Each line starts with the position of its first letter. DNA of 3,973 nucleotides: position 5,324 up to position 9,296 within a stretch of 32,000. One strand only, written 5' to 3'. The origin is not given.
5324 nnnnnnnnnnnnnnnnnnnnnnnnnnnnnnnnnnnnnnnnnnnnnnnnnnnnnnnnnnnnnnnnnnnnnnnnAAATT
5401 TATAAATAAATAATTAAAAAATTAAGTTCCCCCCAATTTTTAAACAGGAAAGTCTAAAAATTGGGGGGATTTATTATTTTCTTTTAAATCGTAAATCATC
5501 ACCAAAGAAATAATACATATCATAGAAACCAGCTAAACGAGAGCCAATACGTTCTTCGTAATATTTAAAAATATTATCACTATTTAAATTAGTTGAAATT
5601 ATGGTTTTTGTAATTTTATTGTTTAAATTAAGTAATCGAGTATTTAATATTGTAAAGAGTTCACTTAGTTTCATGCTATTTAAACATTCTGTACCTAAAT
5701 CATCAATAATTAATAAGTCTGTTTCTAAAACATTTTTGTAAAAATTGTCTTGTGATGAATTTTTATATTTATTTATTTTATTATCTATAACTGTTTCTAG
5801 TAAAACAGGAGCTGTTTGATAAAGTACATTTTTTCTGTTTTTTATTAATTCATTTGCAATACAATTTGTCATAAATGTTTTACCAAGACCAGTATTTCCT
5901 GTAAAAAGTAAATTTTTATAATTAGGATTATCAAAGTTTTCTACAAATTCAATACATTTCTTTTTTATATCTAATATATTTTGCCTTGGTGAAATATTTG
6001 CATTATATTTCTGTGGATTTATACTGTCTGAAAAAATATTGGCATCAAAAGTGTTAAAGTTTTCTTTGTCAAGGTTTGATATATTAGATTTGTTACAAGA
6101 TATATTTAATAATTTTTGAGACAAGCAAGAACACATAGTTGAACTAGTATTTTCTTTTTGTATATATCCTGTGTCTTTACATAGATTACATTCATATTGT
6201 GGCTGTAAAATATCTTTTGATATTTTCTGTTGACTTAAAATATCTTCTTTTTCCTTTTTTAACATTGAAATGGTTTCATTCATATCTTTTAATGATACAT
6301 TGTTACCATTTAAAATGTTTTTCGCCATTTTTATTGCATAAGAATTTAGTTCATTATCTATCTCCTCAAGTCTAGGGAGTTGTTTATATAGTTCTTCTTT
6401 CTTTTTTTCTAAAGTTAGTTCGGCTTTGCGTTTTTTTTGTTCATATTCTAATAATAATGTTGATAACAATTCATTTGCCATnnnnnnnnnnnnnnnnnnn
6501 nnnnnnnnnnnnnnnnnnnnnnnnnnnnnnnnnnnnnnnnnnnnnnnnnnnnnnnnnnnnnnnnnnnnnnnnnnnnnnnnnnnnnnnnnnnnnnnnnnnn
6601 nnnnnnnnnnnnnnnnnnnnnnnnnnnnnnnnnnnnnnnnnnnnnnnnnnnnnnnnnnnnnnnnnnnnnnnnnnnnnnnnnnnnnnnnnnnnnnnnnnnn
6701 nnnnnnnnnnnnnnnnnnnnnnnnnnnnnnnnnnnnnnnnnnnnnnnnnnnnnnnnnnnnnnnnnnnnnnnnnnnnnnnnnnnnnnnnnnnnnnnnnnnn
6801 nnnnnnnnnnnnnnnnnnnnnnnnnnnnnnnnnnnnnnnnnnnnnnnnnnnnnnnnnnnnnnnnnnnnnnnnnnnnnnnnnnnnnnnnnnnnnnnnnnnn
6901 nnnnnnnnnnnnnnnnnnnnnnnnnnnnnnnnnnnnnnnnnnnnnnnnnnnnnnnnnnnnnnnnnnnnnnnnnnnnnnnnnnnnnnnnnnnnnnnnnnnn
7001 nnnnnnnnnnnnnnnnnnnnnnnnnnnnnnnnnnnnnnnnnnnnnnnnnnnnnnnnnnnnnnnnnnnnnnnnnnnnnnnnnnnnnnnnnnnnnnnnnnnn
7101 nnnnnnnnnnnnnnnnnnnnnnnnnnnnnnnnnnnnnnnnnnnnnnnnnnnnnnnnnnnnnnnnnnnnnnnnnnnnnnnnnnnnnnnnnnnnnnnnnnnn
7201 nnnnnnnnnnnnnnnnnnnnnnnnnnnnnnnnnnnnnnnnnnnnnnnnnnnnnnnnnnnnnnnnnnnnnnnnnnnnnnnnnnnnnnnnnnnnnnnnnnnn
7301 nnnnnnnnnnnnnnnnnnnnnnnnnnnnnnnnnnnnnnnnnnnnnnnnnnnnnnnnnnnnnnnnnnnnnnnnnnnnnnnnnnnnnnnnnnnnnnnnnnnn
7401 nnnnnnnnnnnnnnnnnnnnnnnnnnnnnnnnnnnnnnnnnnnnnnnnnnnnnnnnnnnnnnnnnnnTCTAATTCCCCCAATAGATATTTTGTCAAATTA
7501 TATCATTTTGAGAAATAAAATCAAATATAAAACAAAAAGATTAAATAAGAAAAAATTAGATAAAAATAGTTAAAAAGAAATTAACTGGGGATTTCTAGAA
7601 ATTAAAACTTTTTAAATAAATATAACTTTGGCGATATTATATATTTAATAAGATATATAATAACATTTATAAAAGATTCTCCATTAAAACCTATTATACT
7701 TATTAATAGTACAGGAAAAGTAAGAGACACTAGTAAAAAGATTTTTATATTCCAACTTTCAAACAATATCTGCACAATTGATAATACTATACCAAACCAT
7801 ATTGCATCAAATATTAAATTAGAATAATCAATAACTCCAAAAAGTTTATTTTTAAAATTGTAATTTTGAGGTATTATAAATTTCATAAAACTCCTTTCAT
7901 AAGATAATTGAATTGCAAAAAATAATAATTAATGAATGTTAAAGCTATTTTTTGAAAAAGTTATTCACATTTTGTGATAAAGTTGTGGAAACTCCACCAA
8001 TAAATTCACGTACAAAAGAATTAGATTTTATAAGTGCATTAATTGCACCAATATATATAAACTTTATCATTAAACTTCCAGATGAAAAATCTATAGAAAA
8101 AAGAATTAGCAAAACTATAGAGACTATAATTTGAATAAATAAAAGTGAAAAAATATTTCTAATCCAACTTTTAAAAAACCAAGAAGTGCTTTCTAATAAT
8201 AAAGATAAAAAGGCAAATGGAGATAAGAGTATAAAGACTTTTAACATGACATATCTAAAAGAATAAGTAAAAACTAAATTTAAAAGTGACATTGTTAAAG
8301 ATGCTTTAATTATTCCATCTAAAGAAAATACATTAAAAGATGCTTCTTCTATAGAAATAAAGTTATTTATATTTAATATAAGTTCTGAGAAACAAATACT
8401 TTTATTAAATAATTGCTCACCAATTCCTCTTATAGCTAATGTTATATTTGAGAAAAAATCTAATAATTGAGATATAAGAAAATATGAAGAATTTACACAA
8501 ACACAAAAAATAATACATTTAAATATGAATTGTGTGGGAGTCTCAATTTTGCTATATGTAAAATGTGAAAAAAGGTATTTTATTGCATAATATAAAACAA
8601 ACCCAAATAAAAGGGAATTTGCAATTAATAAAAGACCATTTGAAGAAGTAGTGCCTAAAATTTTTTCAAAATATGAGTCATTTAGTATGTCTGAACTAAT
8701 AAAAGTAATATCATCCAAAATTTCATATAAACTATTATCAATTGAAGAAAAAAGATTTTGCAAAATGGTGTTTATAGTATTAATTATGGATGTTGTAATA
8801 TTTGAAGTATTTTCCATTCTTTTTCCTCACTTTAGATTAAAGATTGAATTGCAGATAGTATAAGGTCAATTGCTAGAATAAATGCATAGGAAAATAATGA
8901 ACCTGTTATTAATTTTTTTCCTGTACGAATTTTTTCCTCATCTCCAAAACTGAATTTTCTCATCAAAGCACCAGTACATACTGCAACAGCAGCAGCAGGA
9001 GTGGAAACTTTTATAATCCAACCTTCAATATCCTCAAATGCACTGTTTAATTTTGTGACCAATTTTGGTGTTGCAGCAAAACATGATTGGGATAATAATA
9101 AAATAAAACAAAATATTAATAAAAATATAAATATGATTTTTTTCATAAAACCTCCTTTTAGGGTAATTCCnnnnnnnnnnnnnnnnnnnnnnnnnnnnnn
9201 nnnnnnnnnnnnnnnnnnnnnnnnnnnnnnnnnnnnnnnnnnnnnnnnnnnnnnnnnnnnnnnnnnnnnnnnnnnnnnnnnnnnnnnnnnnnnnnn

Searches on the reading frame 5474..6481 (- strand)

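Call 10: search_protein_families(library=pfam, proteins=[window:5474-6481:-], max_evalue=0.001)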
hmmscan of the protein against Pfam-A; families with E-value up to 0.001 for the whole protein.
window:5474-6481:- (335 aa): 3 families
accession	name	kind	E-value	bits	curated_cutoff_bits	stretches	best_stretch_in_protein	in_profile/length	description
PF00308.24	Bac_DnaA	-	3.7e-11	43.9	23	1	184-316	30-155/162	Bacterial DnaA ATPAse domain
PF01695.23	IstB_IS21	-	3.2e-10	40.3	24.1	1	187-284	91-184/238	IstB-like ATP binding protein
PF00910.28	RNA_helicase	-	0.00051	20.9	21.5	0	192-288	2-84/105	RNA helicase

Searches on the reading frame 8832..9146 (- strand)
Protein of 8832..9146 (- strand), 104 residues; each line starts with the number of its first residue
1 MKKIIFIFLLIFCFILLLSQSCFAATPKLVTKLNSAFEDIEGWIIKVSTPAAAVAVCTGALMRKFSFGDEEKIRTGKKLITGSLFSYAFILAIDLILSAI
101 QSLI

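Call 10: search_protein_families(library=pfam, proteins=[window:8832-9146:-], max_evalue=0.001)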
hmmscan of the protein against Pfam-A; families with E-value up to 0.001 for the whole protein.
window:8832-9146:- (104 aa): 1 family
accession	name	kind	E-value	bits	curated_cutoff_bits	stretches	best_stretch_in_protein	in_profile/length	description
PF04956.18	TrbC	-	9.5e-06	26.2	27.9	1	3-82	9-84/98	TrbC/VIRB2 pilin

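Call 24: search_protein_families(library=ncbifam, proteins=[window:8832-9146:-], max_evalue=0.01)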
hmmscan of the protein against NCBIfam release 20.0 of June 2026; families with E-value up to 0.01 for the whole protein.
window:8832-9146:- (104 aa): 0 families
